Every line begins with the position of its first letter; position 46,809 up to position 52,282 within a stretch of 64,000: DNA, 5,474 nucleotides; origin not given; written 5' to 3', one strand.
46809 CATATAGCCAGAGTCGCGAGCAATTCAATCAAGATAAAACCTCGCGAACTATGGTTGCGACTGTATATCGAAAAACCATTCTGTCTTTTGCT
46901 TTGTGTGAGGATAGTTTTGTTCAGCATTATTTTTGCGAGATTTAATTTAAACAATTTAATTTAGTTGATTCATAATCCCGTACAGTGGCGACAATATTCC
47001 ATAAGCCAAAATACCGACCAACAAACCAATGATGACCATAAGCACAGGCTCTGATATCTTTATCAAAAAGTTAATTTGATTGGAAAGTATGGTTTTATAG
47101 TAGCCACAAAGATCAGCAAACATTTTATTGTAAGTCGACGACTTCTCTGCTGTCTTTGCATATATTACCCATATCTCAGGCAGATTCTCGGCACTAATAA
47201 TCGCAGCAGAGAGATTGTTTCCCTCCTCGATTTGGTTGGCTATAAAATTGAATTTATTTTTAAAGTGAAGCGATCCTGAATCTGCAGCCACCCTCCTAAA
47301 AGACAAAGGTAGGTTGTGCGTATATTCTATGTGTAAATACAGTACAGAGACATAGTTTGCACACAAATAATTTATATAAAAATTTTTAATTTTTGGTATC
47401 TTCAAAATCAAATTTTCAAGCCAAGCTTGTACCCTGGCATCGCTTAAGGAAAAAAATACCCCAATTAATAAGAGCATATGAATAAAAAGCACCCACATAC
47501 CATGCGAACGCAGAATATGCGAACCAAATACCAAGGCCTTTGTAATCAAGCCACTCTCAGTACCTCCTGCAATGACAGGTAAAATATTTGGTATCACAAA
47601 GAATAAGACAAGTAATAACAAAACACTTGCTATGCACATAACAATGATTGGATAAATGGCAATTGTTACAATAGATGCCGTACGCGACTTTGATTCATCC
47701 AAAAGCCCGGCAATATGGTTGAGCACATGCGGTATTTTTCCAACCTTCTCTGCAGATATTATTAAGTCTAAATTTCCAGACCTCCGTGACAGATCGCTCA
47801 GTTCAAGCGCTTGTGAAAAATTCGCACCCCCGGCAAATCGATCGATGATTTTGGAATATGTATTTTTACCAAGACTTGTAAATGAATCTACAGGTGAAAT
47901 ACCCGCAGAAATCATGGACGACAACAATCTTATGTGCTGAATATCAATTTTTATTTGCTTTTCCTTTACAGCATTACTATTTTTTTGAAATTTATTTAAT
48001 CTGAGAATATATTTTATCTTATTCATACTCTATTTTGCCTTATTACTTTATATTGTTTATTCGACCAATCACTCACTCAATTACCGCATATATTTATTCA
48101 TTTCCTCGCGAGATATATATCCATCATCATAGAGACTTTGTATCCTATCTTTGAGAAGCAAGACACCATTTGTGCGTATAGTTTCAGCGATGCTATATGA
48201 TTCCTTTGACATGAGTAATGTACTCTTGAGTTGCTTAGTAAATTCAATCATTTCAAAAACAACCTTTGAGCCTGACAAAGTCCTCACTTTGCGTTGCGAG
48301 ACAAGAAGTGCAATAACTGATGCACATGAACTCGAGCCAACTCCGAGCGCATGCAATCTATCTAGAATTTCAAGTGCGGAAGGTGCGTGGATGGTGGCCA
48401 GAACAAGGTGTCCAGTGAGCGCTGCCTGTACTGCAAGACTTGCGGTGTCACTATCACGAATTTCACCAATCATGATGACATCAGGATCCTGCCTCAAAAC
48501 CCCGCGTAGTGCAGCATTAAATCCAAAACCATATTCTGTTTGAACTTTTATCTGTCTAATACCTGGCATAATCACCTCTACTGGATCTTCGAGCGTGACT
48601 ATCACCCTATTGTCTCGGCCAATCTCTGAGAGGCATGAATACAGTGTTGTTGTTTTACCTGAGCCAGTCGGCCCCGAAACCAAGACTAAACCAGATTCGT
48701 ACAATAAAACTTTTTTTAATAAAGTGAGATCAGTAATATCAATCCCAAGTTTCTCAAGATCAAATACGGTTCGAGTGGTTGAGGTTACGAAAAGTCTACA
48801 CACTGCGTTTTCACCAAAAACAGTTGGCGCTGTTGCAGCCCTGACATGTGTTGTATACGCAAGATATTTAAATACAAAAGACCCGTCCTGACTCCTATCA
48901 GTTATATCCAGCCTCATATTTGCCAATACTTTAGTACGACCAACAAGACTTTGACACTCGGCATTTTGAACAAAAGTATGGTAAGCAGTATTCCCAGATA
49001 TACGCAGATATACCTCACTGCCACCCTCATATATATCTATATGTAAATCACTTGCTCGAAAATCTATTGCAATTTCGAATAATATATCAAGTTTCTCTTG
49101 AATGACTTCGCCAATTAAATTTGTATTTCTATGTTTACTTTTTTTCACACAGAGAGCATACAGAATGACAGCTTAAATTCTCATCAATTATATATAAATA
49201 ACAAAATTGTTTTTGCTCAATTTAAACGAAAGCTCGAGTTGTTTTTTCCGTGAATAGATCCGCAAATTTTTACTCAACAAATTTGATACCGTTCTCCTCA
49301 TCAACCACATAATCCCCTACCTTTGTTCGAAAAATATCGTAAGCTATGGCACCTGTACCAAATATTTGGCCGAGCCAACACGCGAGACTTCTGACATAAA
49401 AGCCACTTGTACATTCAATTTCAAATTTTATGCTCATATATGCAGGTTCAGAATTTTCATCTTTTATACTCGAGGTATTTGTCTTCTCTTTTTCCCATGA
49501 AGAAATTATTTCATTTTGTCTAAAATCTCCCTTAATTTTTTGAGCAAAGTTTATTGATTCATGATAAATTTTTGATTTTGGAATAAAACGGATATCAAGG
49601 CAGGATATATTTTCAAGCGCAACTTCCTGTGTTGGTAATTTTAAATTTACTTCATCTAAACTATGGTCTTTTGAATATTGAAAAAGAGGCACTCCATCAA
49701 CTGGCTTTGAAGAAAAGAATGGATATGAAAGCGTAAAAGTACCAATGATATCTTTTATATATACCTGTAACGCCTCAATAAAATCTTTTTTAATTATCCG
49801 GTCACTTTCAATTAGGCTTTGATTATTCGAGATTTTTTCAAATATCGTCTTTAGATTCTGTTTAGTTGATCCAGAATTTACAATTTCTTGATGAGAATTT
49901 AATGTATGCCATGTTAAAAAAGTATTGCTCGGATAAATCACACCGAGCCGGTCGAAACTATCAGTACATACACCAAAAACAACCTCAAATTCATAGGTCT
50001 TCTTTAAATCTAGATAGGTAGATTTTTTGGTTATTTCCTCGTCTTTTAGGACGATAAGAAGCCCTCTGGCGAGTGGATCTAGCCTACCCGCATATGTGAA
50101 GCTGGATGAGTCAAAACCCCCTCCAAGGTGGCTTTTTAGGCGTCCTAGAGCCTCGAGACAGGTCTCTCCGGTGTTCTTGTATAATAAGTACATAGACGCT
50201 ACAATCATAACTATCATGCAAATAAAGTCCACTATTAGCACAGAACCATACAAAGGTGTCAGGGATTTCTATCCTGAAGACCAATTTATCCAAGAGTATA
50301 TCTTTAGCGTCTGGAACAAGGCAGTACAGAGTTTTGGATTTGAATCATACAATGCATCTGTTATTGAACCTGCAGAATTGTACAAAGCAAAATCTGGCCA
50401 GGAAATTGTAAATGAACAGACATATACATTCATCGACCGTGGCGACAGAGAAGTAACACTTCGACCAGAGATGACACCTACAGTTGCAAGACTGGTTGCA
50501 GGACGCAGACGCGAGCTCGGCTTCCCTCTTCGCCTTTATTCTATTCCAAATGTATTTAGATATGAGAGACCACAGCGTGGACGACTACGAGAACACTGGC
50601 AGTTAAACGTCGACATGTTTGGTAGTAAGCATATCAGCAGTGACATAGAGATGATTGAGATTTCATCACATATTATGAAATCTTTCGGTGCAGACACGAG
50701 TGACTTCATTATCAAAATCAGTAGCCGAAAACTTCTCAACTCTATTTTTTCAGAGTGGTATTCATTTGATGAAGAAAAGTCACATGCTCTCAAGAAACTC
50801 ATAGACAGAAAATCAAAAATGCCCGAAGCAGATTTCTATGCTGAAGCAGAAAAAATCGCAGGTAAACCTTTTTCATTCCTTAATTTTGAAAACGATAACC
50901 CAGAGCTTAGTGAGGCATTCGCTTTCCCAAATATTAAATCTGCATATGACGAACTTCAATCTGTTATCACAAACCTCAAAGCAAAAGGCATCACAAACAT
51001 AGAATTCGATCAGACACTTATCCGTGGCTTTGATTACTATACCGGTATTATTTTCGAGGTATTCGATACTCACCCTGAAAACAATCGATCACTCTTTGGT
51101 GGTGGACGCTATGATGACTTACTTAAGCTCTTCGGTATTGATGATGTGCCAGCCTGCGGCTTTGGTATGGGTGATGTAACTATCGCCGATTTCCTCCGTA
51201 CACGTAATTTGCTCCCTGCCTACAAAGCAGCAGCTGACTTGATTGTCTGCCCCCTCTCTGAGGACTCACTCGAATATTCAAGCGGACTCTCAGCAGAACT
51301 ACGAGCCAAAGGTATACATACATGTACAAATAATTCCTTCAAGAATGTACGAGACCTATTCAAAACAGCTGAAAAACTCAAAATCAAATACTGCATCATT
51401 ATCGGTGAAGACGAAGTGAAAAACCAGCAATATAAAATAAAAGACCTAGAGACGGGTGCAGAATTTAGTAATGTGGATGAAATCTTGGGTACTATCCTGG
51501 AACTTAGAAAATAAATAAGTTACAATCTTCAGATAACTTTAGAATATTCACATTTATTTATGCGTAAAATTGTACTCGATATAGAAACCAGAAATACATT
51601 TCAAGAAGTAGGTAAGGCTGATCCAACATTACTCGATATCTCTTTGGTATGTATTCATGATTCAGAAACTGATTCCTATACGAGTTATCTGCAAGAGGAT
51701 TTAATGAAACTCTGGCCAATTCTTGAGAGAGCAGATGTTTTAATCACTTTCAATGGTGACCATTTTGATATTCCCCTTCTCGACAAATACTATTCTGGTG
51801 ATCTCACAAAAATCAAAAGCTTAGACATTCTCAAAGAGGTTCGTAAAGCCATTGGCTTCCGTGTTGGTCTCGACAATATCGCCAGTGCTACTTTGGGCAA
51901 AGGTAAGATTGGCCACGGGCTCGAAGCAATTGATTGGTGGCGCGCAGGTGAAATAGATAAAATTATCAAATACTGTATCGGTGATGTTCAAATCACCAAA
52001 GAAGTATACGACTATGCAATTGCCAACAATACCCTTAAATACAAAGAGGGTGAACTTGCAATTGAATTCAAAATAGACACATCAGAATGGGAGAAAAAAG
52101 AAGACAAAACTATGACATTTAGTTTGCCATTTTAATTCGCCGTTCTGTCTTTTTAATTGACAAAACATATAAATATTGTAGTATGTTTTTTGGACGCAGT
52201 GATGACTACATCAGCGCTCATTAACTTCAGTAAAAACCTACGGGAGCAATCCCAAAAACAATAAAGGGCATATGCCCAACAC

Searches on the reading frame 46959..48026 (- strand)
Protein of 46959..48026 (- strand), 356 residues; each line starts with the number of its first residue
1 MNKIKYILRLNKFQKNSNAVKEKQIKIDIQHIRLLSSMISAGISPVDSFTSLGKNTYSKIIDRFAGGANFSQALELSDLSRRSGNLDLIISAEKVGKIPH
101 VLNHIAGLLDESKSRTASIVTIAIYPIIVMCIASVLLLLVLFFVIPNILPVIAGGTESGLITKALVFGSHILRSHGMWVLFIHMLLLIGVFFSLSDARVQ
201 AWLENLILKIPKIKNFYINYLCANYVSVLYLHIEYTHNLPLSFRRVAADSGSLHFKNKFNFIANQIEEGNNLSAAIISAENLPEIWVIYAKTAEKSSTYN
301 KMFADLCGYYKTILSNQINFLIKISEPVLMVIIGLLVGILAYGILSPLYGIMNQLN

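Call 90: search_protein_families(library=pfam, proteins=[window:46959-48026:-], max_evalue=0.0001)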
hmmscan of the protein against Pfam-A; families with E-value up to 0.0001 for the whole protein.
window:46959-48026:- (356 aa): 1 family
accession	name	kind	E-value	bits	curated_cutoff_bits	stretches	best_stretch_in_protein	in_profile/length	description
PF00482.28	T2SSF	-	2.5e-24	86.1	25.2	2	32-146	2-125/125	Type II secretion system (T2SS), protein F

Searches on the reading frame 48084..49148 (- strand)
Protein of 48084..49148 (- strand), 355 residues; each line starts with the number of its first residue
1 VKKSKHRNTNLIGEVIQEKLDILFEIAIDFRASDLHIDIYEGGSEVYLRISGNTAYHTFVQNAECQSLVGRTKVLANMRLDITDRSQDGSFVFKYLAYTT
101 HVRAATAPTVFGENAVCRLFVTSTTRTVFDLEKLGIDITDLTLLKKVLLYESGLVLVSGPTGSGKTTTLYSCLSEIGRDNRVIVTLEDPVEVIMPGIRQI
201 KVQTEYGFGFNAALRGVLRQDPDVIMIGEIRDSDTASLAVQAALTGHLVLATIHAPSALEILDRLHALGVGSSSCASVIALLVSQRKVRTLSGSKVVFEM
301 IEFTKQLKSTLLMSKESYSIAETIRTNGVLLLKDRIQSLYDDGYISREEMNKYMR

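Call 90: search_protein_families(library=pfam, proteins=[window:48084-49148:-], max_evalue=0.0001)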
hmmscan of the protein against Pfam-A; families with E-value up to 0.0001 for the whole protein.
window:48084-49148:- (355 aa): 2 families
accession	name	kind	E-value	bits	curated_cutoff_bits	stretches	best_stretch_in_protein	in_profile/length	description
PF00437.27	T2SSE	-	1.7e-73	247.9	24.9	1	16-292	8-282/370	Type II/IV secretion system protein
PF13191.12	AAA_16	-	9.1e-06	26.7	32.6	1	142-268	14-144/167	AAA ATPase domain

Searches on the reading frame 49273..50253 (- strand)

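Call 90: search_protein_families(library=pfam, proteins=[window:49273-50253:-], max_evalue=0.0001)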
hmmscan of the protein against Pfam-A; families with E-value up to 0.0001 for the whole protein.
window:49273-50253:- (327 aa): 1 family
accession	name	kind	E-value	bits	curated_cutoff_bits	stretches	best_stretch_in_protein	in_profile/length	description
PF01509.24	TruB_N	-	6.4e-14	53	27.3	1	53-109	10-66/149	TruB family pseudouridylate synthase (N terminal domain)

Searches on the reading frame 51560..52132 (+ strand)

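Call 90: search_protein_families(library=pfam, proteins=[window:51560-52132:+], max_evalue=0.0001)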
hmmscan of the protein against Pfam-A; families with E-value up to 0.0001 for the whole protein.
window:51560-52132:+ (191 aa): 2 families
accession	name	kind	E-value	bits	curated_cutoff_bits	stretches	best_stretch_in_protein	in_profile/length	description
PF13482.12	RNase_H_2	-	2.2e-10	41.2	22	1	6-153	3-164/165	RNase_H superfamily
PF10108.15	DNA_pol_B_exo2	-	4e-07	30.4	24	0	100-150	119-170/213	Predicted 3'-5' exonuclease related to the exonuclease domain of PolB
